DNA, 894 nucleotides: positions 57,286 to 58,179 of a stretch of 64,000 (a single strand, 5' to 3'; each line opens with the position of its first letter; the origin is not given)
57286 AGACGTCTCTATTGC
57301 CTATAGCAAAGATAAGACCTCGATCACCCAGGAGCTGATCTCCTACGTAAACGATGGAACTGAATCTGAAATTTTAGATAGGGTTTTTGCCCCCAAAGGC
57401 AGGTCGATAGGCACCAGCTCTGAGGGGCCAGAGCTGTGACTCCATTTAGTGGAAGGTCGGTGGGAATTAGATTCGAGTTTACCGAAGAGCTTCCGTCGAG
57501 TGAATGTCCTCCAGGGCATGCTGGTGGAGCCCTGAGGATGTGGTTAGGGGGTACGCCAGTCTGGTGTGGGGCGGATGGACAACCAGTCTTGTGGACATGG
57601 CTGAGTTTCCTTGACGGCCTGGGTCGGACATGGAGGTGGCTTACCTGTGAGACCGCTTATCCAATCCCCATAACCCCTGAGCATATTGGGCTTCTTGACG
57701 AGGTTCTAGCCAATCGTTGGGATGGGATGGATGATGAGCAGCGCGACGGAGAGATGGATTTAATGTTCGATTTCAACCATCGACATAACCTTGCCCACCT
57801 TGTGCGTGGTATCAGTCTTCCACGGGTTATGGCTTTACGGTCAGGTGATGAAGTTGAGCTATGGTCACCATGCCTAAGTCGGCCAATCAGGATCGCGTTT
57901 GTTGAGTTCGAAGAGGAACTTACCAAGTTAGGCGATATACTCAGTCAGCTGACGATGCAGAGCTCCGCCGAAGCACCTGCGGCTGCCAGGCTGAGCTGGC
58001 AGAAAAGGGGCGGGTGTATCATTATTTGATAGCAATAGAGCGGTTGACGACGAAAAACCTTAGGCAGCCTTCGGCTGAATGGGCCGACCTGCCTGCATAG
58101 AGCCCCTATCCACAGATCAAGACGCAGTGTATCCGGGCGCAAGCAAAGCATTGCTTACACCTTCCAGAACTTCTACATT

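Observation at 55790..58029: ART-fold protein, then Fic protein with degenerate catalytic motif, then a coupled Trp-rich protein: candidate toxin/immunity or effector module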

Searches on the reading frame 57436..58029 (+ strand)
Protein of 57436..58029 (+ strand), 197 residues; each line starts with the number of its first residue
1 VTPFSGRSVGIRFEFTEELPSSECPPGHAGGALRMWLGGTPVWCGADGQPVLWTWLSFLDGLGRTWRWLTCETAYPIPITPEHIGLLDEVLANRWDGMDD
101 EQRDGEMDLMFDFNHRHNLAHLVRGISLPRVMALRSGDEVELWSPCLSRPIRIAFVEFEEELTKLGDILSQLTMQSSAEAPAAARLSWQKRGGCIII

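Call 3: search_protein_families(library=pfam, proteins=[window:57436-58029:+], max_evalue=0.1)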
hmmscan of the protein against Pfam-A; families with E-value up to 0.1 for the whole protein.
window:57436-58029:+ (197 aa): 0 families

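Call 4: search_protein_families(library=ncbifam, proteins=[window:57436-58029:+], max_evalue=0.1)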
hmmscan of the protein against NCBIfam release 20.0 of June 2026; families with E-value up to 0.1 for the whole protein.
window:57436-58029:+ (197 aa): 0 families

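Call 12: search_protein_families(library=padloc, proteins=[window:57436-58029:+], max_evalue=0.01)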
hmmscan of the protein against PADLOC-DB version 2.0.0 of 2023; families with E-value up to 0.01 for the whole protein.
window:57436-58029:+ (197 aa): 0 families

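Call 17: find_homologous_proteins(query=window:57436-58029:+)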
Query window:57436-58029:+ (197 aa): 3 proteins with E <= 0.001 among 165 candidates.
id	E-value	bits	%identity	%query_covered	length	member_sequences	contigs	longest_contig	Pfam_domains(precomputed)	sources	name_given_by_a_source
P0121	1.2e-133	461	100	100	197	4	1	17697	-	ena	-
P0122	2.3e-104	366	83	99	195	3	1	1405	-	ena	-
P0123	1.7e-88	314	85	81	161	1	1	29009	-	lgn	-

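Call 21: find_encoding_contigs(protein=P0121, flank=8000, max_places=4)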
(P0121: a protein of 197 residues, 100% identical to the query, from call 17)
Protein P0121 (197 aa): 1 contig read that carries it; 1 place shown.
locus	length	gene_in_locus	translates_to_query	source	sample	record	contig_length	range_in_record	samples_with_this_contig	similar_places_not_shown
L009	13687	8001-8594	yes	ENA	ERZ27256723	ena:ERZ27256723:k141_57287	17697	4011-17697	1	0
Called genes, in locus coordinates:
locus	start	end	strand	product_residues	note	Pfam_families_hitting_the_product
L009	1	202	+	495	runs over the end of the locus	PF01145:Band_7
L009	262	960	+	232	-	-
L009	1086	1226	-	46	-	-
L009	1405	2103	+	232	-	-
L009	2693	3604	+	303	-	-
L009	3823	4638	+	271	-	-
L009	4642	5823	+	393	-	-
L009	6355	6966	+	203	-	PF18760:ART-PolyVal (weak)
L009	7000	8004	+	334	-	PF02661:Fic (weak)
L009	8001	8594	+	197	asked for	-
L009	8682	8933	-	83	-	PF26107:BrxR_CTD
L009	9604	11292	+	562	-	-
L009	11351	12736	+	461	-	-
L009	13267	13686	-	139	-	?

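Call 44: search_protein_representatives(protein=window:57436-58029:+)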
Query: 197 residues. Proteins with E-value up to 0.001 (for the whole library): 308; up to 1e-10: 100; up to 1e-30: 5. The best 150 are listed.
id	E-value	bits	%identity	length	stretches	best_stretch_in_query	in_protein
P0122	7.3e-105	365.7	83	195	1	1-195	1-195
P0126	9.5e-60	218.3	58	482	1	8-191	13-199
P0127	7.6e-52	192.4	52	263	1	8-191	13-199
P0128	8.7e-38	146.5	42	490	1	5-192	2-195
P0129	3.7e-31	124.8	40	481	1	14-184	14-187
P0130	3.2e-26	108.7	38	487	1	6-191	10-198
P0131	4.9e-24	101.5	37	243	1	15-191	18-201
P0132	1.0e-23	100.5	38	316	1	6-191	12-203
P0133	2.0e-23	99.5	38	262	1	6-172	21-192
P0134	2.2e-23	99.4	34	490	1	6-191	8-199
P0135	3.7e-23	98.6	37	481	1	25-191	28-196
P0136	4.7e-22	95.0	39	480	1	25-191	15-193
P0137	1.4e-21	93.5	34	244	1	6-191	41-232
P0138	1.7e-21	93.2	33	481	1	6-191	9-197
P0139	3.3e-21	92.3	36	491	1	32-191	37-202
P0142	9.9e-20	87.5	31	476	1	6-191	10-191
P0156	1.6e-16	77.0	32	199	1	22-191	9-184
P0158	4.8e-16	75.4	37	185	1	30-190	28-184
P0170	1.1e-14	71.0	35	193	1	10-176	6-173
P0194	9.8e-13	64.6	33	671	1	28-193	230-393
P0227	1.2e-10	57.7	29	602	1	12-191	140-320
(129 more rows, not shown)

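Call 45: search_protein_families(library=pfam, proteins=[P0126, P0128, P0129, P0130, P0134, P0127, P0194, P0227, P0156, P0142], max_evalue=0.01)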
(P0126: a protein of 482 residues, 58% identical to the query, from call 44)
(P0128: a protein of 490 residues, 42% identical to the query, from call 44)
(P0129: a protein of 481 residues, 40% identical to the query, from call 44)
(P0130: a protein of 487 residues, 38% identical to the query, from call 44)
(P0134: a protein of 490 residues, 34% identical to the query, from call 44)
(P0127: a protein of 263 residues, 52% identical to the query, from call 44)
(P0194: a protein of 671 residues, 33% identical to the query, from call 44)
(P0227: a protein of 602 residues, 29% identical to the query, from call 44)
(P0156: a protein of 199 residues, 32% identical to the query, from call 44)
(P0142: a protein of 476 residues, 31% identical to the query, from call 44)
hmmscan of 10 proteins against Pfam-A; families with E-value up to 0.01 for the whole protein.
P0126 (482 aa): 1 family
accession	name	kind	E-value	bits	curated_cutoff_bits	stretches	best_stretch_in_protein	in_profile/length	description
PF06114.19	Peptidase_M78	-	1.5e-11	44.6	22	1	363-450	39-122/123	IrrE N-terminal-like domain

P0128 (490 aa): 1 family
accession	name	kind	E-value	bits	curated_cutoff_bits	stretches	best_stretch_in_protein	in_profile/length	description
PF06114.19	Peptidase_M78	-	2.5e-11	43.9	22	1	372-459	38-122/123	IrrE N-terminal-like domain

P0129 (481 aa): 1 family
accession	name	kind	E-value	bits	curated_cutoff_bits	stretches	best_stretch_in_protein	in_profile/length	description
PF06114.19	Peptidase_M78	-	8.5e-11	42.2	22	1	369-457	37-122/123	IrrE N-terminal-like domain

P0130 (487 aa): 1 family
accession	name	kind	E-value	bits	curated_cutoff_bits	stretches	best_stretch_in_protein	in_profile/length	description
PF06114.19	Peptidase_M78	-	7.5e-11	42.3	22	1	372-456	38-119/123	IrrE N-terminal-like domain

P0134 (490 aa): 1 family
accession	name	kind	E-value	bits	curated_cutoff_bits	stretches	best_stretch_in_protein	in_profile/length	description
PF06114.19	Peptidase_M78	-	1.3e-11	44.8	22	1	345-460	11-122/123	IrrE N-terminal-like domain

P0127 (263 aa): 0 families

P0194 (671 aa): 2 families
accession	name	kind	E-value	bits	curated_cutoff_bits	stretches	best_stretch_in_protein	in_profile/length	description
PF06114.19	Peptidase_M78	-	6.4e-10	39.3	22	1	521-643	5-119/123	IrrE N-terminal-like domain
PF09119.15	SicP-binding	-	0.0091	16.4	25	0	21-58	29-66/84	SicP binding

P0227 (602 aa): 1 family
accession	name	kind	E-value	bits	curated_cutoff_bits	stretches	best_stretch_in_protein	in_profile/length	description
PF06114.19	Peptidase_M78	-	1e-10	41.9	22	1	488-575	36-120/123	IrrE N-terminal-like domain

P0156 (199 aa): 0 families

P0142 (476 aa): 1 family
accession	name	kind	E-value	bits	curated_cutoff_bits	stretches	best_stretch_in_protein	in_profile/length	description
PF06114.19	Peptidase_M78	-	4.4e-11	43.1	22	1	322-444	5-118/123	IrrE N-terminal-like domain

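Call 47: find_encoding_contigs(protein=P0126, flank=6000, max_places=4)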
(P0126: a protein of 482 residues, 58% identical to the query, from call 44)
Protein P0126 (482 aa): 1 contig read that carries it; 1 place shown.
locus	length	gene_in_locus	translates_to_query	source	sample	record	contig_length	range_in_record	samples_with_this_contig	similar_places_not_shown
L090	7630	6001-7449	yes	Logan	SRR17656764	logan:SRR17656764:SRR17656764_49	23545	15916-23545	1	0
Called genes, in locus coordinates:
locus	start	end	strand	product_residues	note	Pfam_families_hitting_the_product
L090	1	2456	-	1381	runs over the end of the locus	PF13558:SbcC_Walker_B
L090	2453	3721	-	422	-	PF09661:DUF2398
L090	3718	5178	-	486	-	PF09660:DUF2397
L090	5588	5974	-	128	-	-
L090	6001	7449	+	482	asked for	PF06114:Peptidase_M78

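Call 51: search_protein_families(library=phrogs, proteins=[window:57436-58029:+], max_evalue=0.01)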
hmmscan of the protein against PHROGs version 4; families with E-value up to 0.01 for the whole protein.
window:57436-58029:+ (197 aa): 0 families

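Call 61: find_encoding_contigs(protein=P0128, flank=5000, max_places=3)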
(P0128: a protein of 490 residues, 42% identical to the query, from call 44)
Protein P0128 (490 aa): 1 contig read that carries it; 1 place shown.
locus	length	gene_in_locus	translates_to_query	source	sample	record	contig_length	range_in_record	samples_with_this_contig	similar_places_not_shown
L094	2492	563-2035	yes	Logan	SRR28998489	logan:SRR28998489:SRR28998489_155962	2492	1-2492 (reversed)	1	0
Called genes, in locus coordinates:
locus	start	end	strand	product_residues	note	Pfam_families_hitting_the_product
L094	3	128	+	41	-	?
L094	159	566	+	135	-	-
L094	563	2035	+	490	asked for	PF06114:Peptidase_M78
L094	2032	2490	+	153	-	?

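Call 62: find_encoding_contigs(protein=P0156, flank=5000, max_places=3)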
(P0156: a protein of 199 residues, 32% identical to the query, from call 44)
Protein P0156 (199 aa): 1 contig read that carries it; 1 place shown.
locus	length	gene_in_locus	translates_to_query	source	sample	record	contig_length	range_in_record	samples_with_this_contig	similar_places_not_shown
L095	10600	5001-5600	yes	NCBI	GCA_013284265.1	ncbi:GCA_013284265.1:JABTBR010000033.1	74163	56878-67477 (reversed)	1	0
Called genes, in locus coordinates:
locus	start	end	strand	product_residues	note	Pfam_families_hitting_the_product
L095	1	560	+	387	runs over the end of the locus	PF24827:AstE_AspA_cat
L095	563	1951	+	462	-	PF03606:DcuC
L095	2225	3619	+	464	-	PF00206:Lyase_1, PF14698:ASL_C2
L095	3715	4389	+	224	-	PF20043:DUF6445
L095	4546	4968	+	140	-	-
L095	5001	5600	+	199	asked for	-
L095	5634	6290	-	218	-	-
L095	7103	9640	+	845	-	PF01447:Peptidase_M4, PF02868:Peptidase_M4_C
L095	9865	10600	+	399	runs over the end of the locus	PF00482:T2SSF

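Call 63: search_protein_families(library=pfam, proteins=[L094:159-566:+, L095:4546-4968:+, L090:5588-5974:-, L094:2032-2490:+, L095:5634-6290:-], max_evalue=0.05)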
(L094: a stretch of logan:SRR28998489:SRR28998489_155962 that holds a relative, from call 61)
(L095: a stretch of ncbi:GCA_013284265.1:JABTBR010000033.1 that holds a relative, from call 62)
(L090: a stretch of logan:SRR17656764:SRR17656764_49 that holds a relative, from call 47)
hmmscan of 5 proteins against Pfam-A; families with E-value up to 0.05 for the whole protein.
L094:159-566:+ (135 aa): 0 families

L095:4546-4968:+ (140 aa): 0 families

L090:5588-5974:- (128 aa): 0 families

L094:2032-2490:+ (153 aa): 10 families
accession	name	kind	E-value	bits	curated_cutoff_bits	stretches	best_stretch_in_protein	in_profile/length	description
PF01370.27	Epimerase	-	1.5e-25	90.4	20.9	1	3-150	1-151/240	NAD dependent epimerase/dehydratase family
PF13460.12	NAD_binding_10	-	2.5e-15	57.3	27.2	1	7-150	1-129/184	NAD(P)H-binding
PF07993.18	NAD_binding_4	-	6.3e-15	55.5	20.1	2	53-150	79-186/258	Male sterility protein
PF01073.25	3Beta_HSD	-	1.1e-14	54.6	22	1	4-151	1-156/280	3-beta hydroxysteroid dehydrogenase/isomerase family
PF04321.23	RmlD_sub_bind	-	2.5e-14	53.5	27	1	1-150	1-134/287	RmlD substrate binding domain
PF16363.11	GDP_Man_Dehyd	-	8.1e-12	45.7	27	1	4-149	1-161/332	GDP-mannose 4,6 dehydratase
PF02719.21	Polysacc_synt_2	-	1.9e-09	37.6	20.2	1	48-117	61-130/293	Polysaccharide biosynthesis protein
PF05368.20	NmrA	-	7.4e-06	26.2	27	0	87-119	79-111/298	NmrA-like family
PF08659.16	KR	-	2.2e-05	24.9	22.6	0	3-35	3-35/180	KR domain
PF03435.24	Sacchrp_dh_NADP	-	0.025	15.4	25.1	0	3-26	1-23/129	Saccharopine dehydrogenase NADP binding domain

L095:5634-6290:- (218 aa): 1 family
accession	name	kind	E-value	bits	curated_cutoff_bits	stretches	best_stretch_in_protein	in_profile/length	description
PF24367.1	DUF7523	-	0.001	19.8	27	1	3-70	1-60/158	Family of unknown function (DUF7523)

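Call 67: find_related_loci(query=A5, collection=metagenome_contigs, flank=4000)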
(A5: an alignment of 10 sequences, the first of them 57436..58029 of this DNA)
Query A5 (197 aa) in metagenome_contigs; peptide patterns used: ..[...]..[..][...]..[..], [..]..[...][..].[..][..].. (x = any residue, [..] = any of these).
599 stretches matched a pattern (row limit reached: there are more); 10 encode a relative of the query (tblastn E <= 1e-3); 10 distinct loci.
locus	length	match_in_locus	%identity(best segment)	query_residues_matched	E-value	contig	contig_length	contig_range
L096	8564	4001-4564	52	11-195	1e-56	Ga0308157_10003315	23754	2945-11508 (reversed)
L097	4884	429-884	38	17-169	1e-27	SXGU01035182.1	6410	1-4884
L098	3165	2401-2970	33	6-191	6e-24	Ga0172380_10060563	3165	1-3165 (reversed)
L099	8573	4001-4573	32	6-193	3e-23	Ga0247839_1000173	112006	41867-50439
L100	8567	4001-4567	32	6-191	6e-22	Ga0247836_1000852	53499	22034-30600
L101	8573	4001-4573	31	6-193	1e-21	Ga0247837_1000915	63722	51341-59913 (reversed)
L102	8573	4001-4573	31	6-193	1e-21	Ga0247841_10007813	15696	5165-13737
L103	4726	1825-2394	32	4-191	1e-18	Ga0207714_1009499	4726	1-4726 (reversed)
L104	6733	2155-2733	28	6-192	1e-15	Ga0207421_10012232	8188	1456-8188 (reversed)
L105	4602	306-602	36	2-99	2e-11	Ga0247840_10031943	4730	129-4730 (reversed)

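Call 68: predict_structure(alignment_id=A4)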
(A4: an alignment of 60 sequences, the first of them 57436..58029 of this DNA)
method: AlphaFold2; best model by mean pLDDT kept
length: 197 residues; sequences in the alignment: 60
mean_pLDDT: 94.1   pTM: 0.88
mean pLDDT of the five models: 94.1, 94.0, 93.7, 93.7, 93.5
residues with pLDDT >= 90: 179; 70-90: 9; 50-70: 3; < 50: 6
segments of 3 or more residues with pLDDT < 50: 1-5
pLDDT, mean of each block of 10 residues (from residue 1): 56 96 92 97 95 98 98 97 97 98 98 98 98 98 98 97 98 96 97 73
secondary structure, 60 per line:
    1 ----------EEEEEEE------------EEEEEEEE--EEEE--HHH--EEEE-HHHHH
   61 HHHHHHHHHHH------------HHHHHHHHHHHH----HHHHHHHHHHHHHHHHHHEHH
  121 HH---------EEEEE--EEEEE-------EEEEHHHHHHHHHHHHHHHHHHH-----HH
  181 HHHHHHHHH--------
elements in order: E11-17 E30-37 E40-43 E51-54 H56-71 H84-95 H100-117 H119-122 E132-136 E139-143 E151-154 H155-173 H179-189

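Call 76: search_solved_structures(query=A6, max_evalue=10, show_alignments=2)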
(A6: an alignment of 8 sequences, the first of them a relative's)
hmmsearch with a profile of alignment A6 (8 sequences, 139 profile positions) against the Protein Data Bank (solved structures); distinct sequences matched with E-value up to 10: 11.
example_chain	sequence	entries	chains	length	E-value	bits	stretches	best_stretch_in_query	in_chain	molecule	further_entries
2cw1_A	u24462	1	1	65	0.046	16.9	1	31-81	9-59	SN4m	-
2v2f_F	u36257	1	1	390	0.8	12.8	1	45-87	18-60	PENICILLIN BINDING PROTEIN 1A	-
2c5w_B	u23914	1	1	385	0.93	12.6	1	45-88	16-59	PENICILLIN-BINDING PROTEIN 1A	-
2zc5_B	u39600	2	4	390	0.93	12.6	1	45-88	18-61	Penicillin-binding protein 1A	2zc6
2c6w_B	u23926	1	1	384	0.95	12.6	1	45-88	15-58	PENICILLIN-BINDING PROTEIN 1A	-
9b8o_f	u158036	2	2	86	0.98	12.6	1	51-85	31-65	Rnasek protein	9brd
8xli_f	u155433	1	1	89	1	12.5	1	51-85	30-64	Ribonuclease K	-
9brb_f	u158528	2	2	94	1.1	12.3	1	51-85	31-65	Rnasek protein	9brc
6vq6_f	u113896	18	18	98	1.3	12.2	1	51-85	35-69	Ribonuclease K | Ribonuclease kappa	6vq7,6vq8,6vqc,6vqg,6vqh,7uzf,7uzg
6xbw_f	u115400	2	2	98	1.4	12.1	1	51-85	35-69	Ribonuclease kappa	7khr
6wlw_T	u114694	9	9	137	2.2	11.4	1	51-85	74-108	Ribonuclease kappa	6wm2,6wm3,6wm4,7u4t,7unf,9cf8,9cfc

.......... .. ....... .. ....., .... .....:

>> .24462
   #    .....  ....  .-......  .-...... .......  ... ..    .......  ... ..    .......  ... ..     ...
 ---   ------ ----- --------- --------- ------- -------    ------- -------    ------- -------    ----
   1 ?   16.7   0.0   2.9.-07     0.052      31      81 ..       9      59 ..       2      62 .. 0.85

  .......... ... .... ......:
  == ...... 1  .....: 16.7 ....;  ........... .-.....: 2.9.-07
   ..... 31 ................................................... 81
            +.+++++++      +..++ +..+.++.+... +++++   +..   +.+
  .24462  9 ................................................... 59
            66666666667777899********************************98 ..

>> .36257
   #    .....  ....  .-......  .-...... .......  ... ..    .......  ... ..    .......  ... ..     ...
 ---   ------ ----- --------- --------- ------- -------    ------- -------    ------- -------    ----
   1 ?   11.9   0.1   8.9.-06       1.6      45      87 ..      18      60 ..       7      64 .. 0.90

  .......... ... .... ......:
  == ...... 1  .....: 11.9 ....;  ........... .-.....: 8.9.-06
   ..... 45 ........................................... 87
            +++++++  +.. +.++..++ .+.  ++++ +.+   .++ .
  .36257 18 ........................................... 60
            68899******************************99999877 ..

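Call 94: search_protein_families(library=padloc, proteins=[L099:3561-3998:+, L090:5627-6022:+, L095:4528-4968:+, P0126, P0134], max_evalue=0.01)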
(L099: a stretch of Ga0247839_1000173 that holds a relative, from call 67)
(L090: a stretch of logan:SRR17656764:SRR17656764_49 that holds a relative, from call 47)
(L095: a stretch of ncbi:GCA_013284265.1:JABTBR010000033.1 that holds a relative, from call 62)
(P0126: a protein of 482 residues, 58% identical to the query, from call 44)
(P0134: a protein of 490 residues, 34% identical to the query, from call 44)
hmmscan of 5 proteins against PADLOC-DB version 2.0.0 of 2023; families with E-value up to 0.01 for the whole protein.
L099:3561-3998:+ (145 aa): 0 families

L090:5627-6022:+ (131 aa): 0 families

L095:4528-4968:+ (146 aa): 0 families

P0126 (482 aa): 15 families
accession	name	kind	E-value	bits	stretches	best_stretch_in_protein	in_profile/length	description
PDLC04141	capP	-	2e-12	45.1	1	313-444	21-144/242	capP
PDLC03949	RmrA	-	3.7e-10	37.2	1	335-459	164-271/363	-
PDLC03947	RmrA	-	8.8e-10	35.9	1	293-464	138-306/383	-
PDLC03945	RmrA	-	7.7e-09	33.2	1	323-425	169-264/394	-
PDLC03952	RmrA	-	4.3e-08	30.4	1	299-442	156-291/395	-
PDLC03953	RmrA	-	5.4e-08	30.4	1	366-444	208-274/373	-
PDLC03944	RmrA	-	5.9e-08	30.2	1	367-470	200-303/384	-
PDLC04776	PDC-M69B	-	5.1e-07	27.6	1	368-423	83-140/272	-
PDLC03955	RmrA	-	1.4e-06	25.8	1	300-446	151-283/371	-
PDLC03946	RmrA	-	2.6e-06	24.4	1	282-434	110-252/357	-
PDLC03948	RmrA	-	6.5e-06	23.3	1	318-442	162-278/397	-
PDLC03954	RmrA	-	7.4e-06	23.1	1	336-433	183-273/380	-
PDLC03951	RmrA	-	8.2e-06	23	1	367-434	206-269/400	-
PDLC03943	RmrA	-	0.00014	19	1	335-426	167-243/370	-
PDLC03956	RmrA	-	0.00078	16.6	1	338-433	181-269/399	-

P0134 (490 aa): 14 families
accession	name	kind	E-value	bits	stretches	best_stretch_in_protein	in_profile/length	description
PDLC04141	capP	-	6.8e-12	43.4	1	319-453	18-143/242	capP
PDLC03945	RmrA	-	7.9e-10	36.4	1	330-430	165-258/394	-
PDLC03949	RmrA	-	4.3e-09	33.7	1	335-463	152-265/363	-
PDLC03947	RmrA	-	7.2e-09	32.9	1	308-452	143-279/383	-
PDLC03952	RmrA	-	9.8e-08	29.2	1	313-452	160-291/395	-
PDLC03953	RmrA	-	4.3e-07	27.5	1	371-453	202-273/373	-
PDLC03944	RmrA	-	1.3e-06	25.8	1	379-453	201-273/384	-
PDLC03954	RmrA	-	3e-06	24.4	1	308-426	143-255/380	-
PDLC03955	RmrA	-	6.7e-06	23.6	1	304-437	145-265/371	-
PDLC04776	PDC-M69B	-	1.2e-05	23.2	1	381-431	85-137/272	-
PDLC03946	RmrA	-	2.2e-05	21.4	1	330-453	148-257/357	-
PDLC03948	RmrA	-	0.00012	19.2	1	331-430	164-258/397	-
PDLC03982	PD-Lambda-2_B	-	0.0014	16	1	346-461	263-374/402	-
PDLC03943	RmrA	-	0.0079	13.3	0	343-431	164-237/370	-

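Call 95: fold_search(model_id=the predicted structure, library=pdb)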
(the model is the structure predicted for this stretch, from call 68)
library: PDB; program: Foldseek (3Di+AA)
matches with E <= 10: 569; with E <= 0.001: 0
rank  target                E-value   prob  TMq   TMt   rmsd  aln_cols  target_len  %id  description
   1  5ft1_E                1.5e-01  0.08  0.15  0.13  17.7       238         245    8  Crystal structure of gp37(Dip) from bacteriophage phiKZ bound to RNase E of Pseudomonas aeruginosa (released 2016-08-03)
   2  9mno_A                2.7e-01  0.23  0.18  0.17  13.7       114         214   17  Structure of the TelA-associated type VII secretion system chaperone LcpA in complex with the chaperone binding site o (released 2025-11-05)
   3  8qju                  3.2e-01  0.05  0.15  0.04  22.2       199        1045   17  Structure of the human 1-phosphatidylinositol 4,5-bisphosphate phosphodiesterase gamma-2 (PLCG2) protein (released 2025-03-26)
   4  9mno_D                3.6e-01  0.21  0.18  0.17  12.5       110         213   19  Structure of the TelA-associated type VII secretion system chaperone LcpA in complex with the chaperone binding site o (released 2025-11-05)
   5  9mno_B                4.0e-01  0.23  0.20  0.19  13.3       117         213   19  Structure of the TelA-associated type VII secretion system chaperone LcpA in complex with the chaperone binding site o (released 2025-11-05)
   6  9dcr_B                4.0e-01  0.23  0.18  0.17  12.8       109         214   17  Structure of the TelA-associated type VII secretion system chaperone SIR_0168 (released 2025-11-05)
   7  3gl1_B                4.0e-01  0.08  0.16  0.10  18.7       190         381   12  Crystal structure of ATPase domain of Ssb1 chaperone, a member of the HSP70 family, from Saccharomyces cerevisiae (released 2009-03-24)
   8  5ft1_B                5.7e-01  0.04  0.16  0.13  17.3       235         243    9  Crystal structure of gp37(Dip) from bacteriophage phiKZ bound to RNase E of Pseudomonas aeruginosa (released 2016-08-03)
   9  3iuc_C                6.0e-01  0.05  0.13  0.08  18.0       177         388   13  Crystal structure of the human 70kDa heat shock protein 5 (BiP/GRP78) ATPase domain in complex with ADP (released 2009-09-22)
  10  5lq4_A                6.3e-01  0.16  0.14  0.07  11.3        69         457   16  The Structure of ThcOx, the First Oxidase Protein from the Cyanobactin Pathways (released 2016-11-09)
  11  7a4u                  8.5e-01  0.04  0.14  0.07  18.1       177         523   13  Crystal structure of lid-truncated apo BiP in an oligomeric state (released 2020-12-16)
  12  6ha7_A                9.0e-01  0.03  0.15  0.10  17.3       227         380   12  Crystal structure of the BiP NBD and MANF complex (released 2019-02-06)
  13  8k56_A                9.0e-01  0.01  0.11  0.10  18.7       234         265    9  Crystal structure of arylamine N-acyltransferase from Streptomyces aureus complexed with acyl-SNAC (released 2024-07-24)
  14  6kcp_A                9.5e-01  0.11  0.12  0.26   9.3        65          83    9  Shuguo PWWP in complex with ssDNA (released 2020-07-01)
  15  9dcr_A                1.0e+00  0.13  0.19  0.18  13.4       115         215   16  Structure of the TelA-associated type VII secretion system chaperone SIR_0168 (released 2025-11-05)
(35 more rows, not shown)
